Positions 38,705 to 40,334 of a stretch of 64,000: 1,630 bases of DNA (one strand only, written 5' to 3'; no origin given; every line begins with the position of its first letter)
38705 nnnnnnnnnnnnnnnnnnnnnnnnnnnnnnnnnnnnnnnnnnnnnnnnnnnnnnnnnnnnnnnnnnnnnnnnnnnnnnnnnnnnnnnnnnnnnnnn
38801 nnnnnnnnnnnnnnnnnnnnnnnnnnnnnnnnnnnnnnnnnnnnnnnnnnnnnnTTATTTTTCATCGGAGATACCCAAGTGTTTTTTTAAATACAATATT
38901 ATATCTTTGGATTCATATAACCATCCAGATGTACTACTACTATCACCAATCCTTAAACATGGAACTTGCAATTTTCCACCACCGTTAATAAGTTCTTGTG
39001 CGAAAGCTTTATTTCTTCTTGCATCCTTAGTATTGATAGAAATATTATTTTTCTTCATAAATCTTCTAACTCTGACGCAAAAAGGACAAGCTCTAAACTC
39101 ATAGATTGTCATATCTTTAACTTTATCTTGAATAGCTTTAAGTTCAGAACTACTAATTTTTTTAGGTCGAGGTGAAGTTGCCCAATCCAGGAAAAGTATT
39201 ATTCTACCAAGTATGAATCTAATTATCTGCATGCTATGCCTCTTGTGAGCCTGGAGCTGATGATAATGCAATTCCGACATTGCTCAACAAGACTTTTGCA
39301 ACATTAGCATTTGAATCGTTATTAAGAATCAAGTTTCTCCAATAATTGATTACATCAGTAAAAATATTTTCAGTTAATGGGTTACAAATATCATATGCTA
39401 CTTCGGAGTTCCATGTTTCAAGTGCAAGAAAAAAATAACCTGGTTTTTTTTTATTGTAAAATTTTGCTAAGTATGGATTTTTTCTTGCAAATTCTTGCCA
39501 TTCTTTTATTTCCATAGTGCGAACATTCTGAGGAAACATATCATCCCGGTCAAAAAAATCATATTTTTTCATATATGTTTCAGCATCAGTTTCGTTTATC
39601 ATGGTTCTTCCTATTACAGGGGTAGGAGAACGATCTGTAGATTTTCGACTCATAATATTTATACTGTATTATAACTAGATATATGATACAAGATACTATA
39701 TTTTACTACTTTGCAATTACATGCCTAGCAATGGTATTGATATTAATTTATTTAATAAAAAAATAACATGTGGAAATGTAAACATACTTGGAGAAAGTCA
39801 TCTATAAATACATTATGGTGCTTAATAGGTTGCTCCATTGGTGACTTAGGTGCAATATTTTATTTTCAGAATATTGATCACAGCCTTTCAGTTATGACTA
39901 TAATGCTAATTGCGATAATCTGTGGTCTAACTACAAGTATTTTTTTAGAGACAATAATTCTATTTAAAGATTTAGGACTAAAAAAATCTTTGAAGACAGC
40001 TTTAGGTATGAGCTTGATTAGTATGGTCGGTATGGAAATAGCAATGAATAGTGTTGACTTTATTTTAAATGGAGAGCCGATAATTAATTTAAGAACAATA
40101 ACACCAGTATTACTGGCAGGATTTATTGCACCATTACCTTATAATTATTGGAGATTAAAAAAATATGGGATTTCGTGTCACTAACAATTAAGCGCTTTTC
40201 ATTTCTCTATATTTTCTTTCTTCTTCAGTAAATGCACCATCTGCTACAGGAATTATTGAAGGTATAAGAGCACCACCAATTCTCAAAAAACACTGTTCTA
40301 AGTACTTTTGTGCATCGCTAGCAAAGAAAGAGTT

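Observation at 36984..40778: Four-member paralogous family of unassignable proteins interleaved with crcB, msrB and a glutaredoxin-like gene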

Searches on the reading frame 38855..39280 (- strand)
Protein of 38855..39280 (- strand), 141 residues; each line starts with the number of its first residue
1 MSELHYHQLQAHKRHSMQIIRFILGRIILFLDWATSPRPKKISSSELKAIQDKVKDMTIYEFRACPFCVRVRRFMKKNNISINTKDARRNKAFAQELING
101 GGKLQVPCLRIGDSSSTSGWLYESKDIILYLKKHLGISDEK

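Call 4: search_protein_families(library=pfam, proteins=[window:38855-39280:-], max_evalue=1)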
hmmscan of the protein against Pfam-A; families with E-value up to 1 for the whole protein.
window:38855-39280:- (141 aa): 4 families
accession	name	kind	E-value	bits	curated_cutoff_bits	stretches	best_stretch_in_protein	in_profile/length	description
PF00462.30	Glutaredoxin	-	1.1e-10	42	22.9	1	58-113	2-57/60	Glutaredoxin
PF13417.12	GST_N_3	-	2.2e-07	31.6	22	1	60-133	2-69/75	Glutathione S-transferase, N-terminal domain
PF13409.12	GST_N_2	-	2.6e-07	31.6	25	1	64-133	1-69/70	Glutathione S-transferase, N-terminal domain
PF02798.26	GST_N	-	0.069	13.9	20.9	1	56-132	2-75/76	Glutathione S-transferase, N-terminal domain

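Call 5: search_protein_families(library=ncbifam, proteins=[window:38855-39280:-], max_evalue=1)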
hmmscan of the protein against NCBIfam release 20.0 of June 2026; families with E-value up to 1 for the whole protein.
window:38855-39280:- (141 aa): 14 families
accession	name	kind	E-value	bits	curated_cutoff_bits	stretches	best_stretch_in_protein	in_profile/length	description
TIGR02196.1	GlrX_YruB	hypoth_equivalog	1.5e-08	35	88.55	1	58-120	3-64/74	glutaredoxin-like protein, YruB-family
NF007702.0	PRK10387.1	equivalog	5.8e-07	29.4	133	1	57-134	1-72/215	glutaredoxin 2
TIGR02181.1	GRX_bact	equivalog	2e-06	28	90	1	58-114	2-59/80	glutaredoxin 3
TIGR02182.1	GRXB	equivalog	5.9e-06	26.2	186.65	1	60-136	3-73/209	GrxB family glutaredoxin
TIGR02200.1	GlrX_actino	hypoth_equivalog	0.00026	21.3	89.5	1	57-116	2-62/77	mycoredoxin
TIGR02194.1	GlrX_NrdH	subfamily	0.00031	20.9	85.75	1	58-120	2-63/72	glutaredoxin-like protein NrdH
NF007923.0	PRK10638.1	equivalog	0.00039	20.4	129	1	56-111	3-58/83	glutaredoxin 3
NF041212.1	Uxx_star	subfamily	0.00044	20.5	66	1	58-109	2-54/70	Uxx-star family glutaredoxin-like (seleno)protein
NF045501.1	HUGP_GUXX-star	exception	0.0045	16.5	325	1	46-113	156-224/236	HUGP/GUXX-star fusion selenoprotein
TIGR01617.1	arsC_related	subfamily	0.013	15.8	75.05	1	58-97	2-41/117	Spx/MgsR family RNA polymerase-binding regulatory protein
TIGR02180.1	GRX_euk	equivalog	0.049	13.9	87.25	1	58-84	2-30/84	glutaredoxin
NF041106.1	ArsC_rel_Se_1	subfamily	0.077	13.6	85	1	60-97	5-43/107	ArsC family (seleno)protein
NF041114.2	gluta_UXX_star_1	equivalog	0.091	13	72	1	58-109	2-54/70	UXX-star selenoprotein family 1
TIGR02190.1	GlrX-dom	hypoth_equivalog_domain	0.12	12.3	99.3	1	53-81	6-34/79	glutaredoxin-family domain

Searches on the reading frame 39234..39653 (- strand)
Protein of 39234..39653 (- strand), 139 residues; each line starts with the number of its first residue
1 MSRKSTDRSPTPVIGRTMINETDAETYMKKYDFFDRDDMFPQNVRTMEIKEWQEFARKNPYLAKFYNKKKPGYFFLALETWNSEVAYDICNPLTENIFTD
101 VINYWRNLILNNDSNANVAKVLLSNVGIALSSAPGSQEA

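Call 4: search_protein_families(library=pfam, proteins=[window:39234-39653:-], max_evalue=1)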
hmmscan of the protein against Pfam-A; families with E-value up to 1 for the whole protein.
window:39234-39653:- (139 aa): 1 family
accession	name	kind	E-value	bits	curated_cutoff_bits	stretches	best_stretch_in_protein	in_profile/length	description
PF07425.16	Pardaxin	-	0.021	14.9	25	1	120-138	16-33/33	Pardaxin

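Call 5: search_protein_families(library=ncbifam, proteins=[window:39234-39653:-], max_evalue=1)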
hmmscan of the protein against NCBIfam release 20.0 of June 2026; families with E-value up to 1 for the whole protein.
window:39234-39653:- (139 aa): 1 family
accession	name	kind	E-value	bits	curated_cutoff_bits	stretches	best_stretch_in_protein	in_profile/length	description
NF002740.0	PRK02724.1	equivalog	0.1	12.4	135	0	96-120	83-105/117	30S ribosomal protein PSRP-3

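Call 8: find_homologous_proteins(query=window:39234-39653:-, max_evalue=0.01)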
Query window:39234-39653:- (139 aa): 46 proteins with E <= 0.01 among 73 candidates.
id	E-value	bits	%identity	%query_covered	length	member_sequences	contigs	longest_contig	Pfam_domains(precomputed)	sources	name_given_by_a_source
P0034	1.6e-87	308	99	100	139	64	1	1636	-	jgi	-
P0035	6.4e-65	235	84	88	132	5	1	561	-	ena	-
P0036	1.6e-64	234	73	97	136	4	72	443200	-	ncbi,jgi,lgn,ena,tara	jgi:hypothetical protein|tara:strand:- start:354 stop:764 length:411 start_codon:yes stop_codon:yes 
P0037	5.7e-63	229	74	92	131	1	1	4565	-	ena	-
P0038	7.3e-63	228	71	98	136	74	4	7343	-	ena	-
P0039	5.1e-61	222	73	97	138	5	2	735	-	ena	-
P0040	5.7e-52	193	66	91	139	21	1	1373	-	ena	-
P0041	9.2e-51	189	64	91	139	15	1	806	-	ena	-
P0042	5.6e-47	177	64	90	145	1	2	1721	-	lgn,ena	-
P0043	1.1e-46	176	63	90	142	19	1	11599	-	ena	-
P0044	2.1e-46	175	63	90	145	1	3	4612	-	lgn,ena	-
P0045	2.4e-46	175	63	88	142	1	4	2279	-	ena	-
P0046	2.4e-46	175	63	88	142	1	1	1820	-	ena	-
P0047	2.7e-46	175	62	91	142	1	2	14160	-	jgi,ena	-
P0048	1.4e-45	172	64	88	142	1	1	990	-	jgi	-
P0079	2.0e-19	88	60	55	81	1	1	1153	-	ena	-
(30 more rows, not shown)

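Call 34: search_protein_representatives(alignment_id=A4)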
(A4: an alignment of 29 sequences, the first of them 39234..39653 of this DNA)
Query: 29 sequences, 178 profile positions. Proteins with E-value up to 0.001 (for the whole library): 21; up to 1e-10: 13; up to 1e-30: 4. The best 21 are listed.
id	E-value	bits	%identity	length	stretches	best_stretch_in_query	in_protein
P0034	1.0e-56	207.6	-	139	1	5-142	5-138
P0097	2.8e-51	190.0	-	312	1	3-176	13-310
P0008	6.1e-41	156.3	-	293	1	3-176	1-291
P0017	3.8e-39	150.4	-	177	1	21-142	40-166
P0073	6.6e-29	117.1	-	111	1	59-147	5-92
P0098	9.1e-27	110.1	-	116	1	3-104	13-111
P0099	1.6e-22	96.3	-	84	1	1-64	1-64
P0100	1.2e-18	83.7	-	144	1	5-83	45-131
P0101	1.6e-17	80.0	-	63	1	79-141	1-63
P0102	3.5e-17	78.9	-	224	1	65-176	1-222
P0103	1.6e-15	73.5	-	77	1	48-99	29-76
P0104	7.4e-14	68.1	-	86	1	77-141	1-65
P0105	4.1e-11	59.1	-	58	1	21-78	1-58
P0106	2.3e-09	53.4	-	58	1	1-55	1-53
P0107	2.4e-08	50.1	-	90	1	96-141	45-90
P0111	6.2e-04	35.7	-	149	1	28-138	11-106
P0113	7.9e-04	35.4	-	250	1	28-157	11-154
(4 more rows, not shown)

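Call 37: search_protein_families(library=padloc, proteins=[window:39234-39653:-, P0113], max_evalue=0.1)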
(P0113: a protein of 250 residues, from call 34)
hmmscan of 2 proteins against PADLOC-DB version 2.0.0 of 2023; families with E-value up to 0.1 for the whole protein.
window:39234-39653:- (139 aa): 0 families

P0113 (250 aa): 0 families

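Call 38: search_protein_families(library=phrogs, proteins=[window:39234-39653:-, P0113], max_evalue=0.1)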
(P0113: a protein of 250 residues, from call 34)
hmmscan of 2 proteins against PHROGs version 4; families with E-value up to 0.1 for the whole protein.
window:39234-39653:- (139 aa): 0 families

P0113 (250 aa): 1 family
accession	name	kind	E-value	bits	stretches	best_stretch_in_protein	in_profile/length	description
phrog_15344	-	unknown function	0.091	12.1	0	65-120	403-458/592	-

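Call 42: find_related_loci(query=P0113, collection=genome_contigs, flank=6000)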
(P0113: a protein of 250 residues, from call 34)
Query P0113 (250 aa) in genome_contigs; peptide patterns used: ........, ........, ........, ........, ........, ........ (x = any residue, [..] = any of these).
153 stretches matched a pattern; 6 encode a relative of the query (tblastn E <= 1e-3); 6 distinct loci.
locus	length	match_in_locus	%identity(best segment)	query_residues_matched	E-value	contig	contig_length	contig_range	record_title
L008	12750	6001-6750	95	1-250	3e-163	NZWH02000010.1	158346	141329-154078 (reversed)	MAG: bacterium isolate NAT510 77365, whole genome shotgun sequence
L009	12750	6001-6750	94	1-250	1e-162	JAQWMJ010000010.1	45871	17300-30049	MAG: Thermodesulfobacteriota bacterium isolate cluster2_bin.15 k141_4426635, whole genome shotgun sequence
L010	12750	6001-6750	82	1-250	3e-146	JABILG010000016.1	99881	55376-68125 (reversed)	MAG: bacterium isolate SI054_bin67 k141_275027, whole genome shotgun sequence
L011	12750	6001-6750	69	1-250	1e-117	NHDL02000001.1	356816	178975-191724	MAG: Deltaproteobacteria bacterium TMED58 80801, whole genome shotgun sequence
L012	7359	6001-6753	67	1-250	2e-116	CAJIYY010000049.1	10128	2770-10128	MAG: Candidatus Dadabacteria bacterium UBA1144 isolate FRAM18_bin347 genome assembly, contig: FRAM18_bin347-49, whole ge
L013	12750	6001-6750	65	1-250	1e-110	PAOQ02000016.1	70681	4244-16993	MAG: bacterium isolate SAT211 MHASMcontig_970393, whole genome shotgun sequence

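Call 55: find_related_loci(query=A2, collection=genome_contigs, flank=4000)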
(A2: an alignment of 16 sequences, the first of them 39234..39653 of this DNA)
Query A2 (139 aa) in genome_contigs; peptide patterns used: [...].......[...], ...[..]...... (x = any residue, [..] = any of these).
42 stretches matched a pattern; 13 encode a relative of the query (tblastn E <= 1e-3); 13 distinct loci.
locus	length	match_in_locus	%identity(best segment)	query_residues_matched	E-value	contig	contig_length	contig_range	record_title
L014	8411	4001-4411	87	1-137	3e-82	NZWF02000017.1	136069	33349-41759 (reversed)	MAG: bacterium isolate NAT53 29705, whole genome shotgun sequence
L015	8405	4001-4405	73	1-135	9e-71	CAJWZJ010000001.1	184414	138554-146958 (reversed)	TPA_asm: uncultured bacterium isolate ERR599130_bin.109_MetaBAT_v2.12.1_MAG genome assembly, contig: NODE_7_length_18441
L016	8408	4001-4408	71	1-136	2e-69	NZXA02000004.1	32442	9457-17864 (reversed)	MAG: bacterium isolate NAT430 30281, whole genome shotgun sequence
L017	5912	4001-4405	71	1-135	6e-69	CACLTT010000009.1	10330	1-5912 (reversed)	uncultured Candidatus Hydrogenedens sp. isolate AG-470-J09 genome assembly, contig: AG-470-J09_AG-470-J09_NODE_9, whole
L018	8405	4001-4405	73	1-135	8e-68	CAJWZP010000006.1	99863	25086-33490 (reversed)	TPA_asm: uncultured bacterium isolate ERR599139_bin.32_MetaBAT_v2.12.1_MAG genome assembly, contig: NODE_40_length_99863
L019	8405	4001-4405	68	1-135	8e-64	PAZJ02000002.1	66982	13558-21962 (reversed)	MAG: bacterium isolate SP78 69005, whole genome shotgun sequence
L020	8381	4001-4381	66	9-134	3e-57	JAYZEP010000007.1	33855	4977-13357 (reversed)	MAG: Thermodesulfobacteriota bacterium isolate XB_MAG145 DB_MAG145_0007, whole genome shotgun sequence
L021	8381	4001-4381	65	9-134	9e-57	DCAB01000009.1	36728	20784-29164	MAG TPA_asm: Candidatus Dadabacteria bacterium UBA1144 UBA1144_contig_10947, whole genome shotgun sequence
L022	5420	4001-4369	64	14-135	1e-52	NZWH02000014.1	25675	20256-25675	MAG: bacterium isolate NAT510 84609, whole genome shotgun sequence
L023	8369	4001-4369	64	14-135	4e-51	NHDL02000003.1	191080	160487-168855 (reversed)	MAG: Deltaproteobacteria bacterium TMED58 56169, whole genome shotgun sequence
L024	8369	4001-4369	61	14-135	7e-50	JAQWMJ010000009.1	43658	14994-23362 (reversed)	MAG: Thermodesulfobacteriota bacterium isolate cluster2_bin.15 k141_4112752, whole genome shotgun sequence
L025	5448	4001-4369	61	14-135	1e-49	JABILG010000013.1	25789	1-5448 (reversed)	MAG: bacterium isolate SI054_bin67 k141_591733, whole genome shotgun sequence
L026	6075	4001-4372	61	13-135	5e-47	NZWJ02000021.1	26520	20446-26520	MAG: bacterium isolate NAT509 85614, whole genome shotgun sequence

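Call 64: find_related_loci(query=A4, collection=viral_contigs, flank=3000)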
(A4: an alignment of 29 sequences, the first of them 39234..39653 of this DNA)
Query A4 (139 aa) in viral_contigs; peptide patterns used: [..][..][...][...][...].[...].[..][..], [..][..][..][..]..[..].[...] (x = any residue, [..] = any of these).
24 stretches matched a pattern, but none encodes a relative of the query by tblastn (E <= 1e-3).

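Call 66: find_related_loci(query=A6, collection=genome_contigs, flank=5000)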
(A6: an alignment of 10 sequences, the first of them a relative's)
Query A6 (250 aa) in genome_contigs; peptide patterns used: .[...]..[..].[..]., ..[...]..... (x = any residue, [..] = any of these).
188 stretches matched a pattern; 10 encode a relative of the query (tblastn E <= 1e-3); 10 distinct loci.
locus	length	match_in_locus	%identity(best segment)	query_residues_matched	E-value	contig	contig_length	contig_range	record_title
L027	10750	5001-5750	95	1-250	4e-163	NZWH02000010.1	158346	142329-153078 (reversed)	MAG: bacterium isolate NAT510 77365, whole genome shotgun sequence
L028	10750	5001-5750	94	1-250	1e-162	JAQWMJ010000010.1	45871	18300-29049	MAG: Thermodesulfobacteriota bacterium isolate cluster2_bin.15 k141_4426635, whole genome shotgun sequence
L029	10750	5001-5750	82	1-250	4e-146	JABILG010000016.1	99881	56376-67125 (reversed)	MAG: bacterium isolate SI054_bin67 k141_275027, whole genome shotgun sequence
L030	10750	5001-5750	69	1-250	2e-117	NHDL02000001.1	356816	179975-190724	MAG: Deltaproteobacteria bacterium TMED58 80801, whole genome shotgun sequence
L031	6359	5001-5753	67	1-250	3e-116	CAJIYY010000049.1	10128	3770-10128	MAG: Candidatus Dadabacteria bacterium UBA1144 isolate FRAM18_bin347 genome assembly, contig: FRAM18_bin347-49, whole ge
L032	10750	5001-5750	65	1-250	2e-110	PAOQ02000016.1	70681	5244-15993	MAG: bacterium isolate SAT211 MHASMcontig_970393, whole genome shotgun sequence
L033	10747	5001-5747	57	3-250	5e-96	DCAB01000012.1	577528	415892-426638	MAG TPA_asm: Candidatus Dadabacteria bacterium UBA1144 UBA1144_contig_8340, whole genome shotgun sequence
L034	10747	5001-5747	55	3-250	1e-91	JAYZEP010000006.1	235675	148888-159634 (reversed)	MAG: Thermodesulfobacteriota bacterium isolate XB_MAG145 DB_MAG145_0006, whole genome shotgun sequence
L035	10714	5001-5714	46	7-250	4e-70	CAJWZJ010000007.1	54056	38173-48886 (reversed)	TPA_asm: uncultured bacterium isolate ERR599130_bin.109_MetaBAT_v2.12.1_MAG genome assembly, contig: NODE_266_length_540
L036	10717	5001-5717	42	3-247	9e-55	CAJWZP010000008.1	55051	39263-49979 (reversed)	TPA_asm: uncultured bacterium isolate ERR599139_bin.32_MetaBAT_v2.12.1_MAG genome assembly, contig: NODE_170_length_5505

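Call 70: search_solved_structures(query=A4, max_evalue=10)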
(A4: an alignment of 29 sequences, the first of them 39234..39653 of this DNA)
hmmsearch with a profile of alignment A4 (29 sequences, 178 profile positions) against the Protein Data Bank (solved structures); distinct sequences matched with E-value up to 10: 1.
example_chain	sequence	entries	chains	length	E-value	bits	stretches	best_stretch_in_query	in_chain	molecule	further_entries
7p3x_B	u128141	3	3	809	0.56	13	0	17-54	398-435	Y55_G0035830.mRNA.1.CDS.1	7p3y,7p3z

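Call 71: search_solved_structures(query=A6, max_evalue=10)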
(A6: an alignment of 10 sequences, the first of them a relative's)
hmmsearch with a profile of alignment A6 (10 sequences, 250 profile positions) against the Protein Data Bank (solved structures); distinct sequences matched with E-value up to 10: 7.
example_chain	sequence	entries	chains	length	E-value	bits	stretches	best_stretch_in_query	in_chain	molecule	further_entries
6e2q_A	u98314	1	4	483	0.29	13.8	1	84-210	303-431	Tyrosine-protein kinase JAK2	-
6e2p_A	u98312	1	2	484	0.29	13.8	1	84-210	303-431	Tyrosine-protein kinase JAK2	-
4z32_A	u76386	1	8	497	0.3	13.7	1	84-210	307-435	Tyrosine-protein kinase JAK2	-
6z35_A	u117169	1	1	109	0.43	13.2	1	79-112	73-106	Maquette 2-1ip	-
5tgw_A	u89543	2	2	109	0.61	12.7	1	81-112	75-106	PS1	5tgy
7jh6_A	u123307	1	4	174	0.69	12.5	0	81-112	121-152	Two-domain di-Zn(II) and porphyrin-binding protein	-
6mtk_A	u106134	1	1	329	0.83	12.3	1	18-72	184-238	Tryptophanyl-tRNA synthetase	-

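Call 81: find_encoding_contigs(protein=P0111, flank=4000, max_places=3)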
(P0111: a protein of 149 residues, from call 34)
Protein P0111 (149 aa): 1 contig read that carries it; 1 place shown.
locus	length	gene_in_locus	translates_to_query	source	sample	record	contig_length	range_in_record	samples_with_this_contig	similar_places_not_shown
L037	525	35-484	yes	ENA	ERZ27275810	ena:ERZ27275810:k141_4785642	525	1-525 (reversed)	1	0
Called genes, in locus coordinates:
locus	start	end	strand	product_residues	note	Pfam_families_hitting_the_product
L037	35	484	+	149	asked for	-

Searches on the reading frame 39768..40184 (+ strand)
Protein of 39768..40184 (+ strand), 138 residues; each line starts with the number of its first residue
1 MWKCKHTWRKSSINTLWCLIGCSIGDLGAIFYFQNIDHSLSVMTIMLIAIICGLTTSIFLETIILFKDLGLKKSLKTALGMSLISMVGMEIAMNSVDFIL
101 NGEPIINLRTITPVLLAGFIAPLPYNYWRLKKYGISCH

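Call 4: search_protein_families(library=pfam, proteins=[window:39768-40184:+], max_evalue=1)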
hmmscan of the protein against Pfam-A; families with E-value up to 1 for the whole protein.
window:39768-40184:+ (138 aa): 4 families
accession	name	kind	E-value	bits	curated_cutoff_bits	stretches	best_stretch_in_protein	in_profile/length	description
PF14342.11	DUF4396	-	4.1e-30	105.4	27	1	7-133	1-139/141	Domain of unknown function (DUF4396)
PF04138.20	GtrA_DPMS_TM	-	0.0036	17.9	26.1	1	26-128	13-110/117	GtrA/DPMS, transmembrane domain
PF06570.16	DUF1129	-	0.11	12.5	29.1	1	11-135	81-204/207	Protein of unknown function (DUF1129)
PF06146.17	PsiE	-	0.13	12.9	23.9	1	42-110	2-74/122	Phosphate-starvation-inducible E family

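Call 5: search_protein_families(library=ncbifam, proteins=[window:39768-40184:+], max_evalue=1)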
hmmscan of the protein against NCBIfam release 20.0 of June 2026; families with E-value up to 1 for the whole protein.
window:39768-40184:+ (138 aa): 0 families
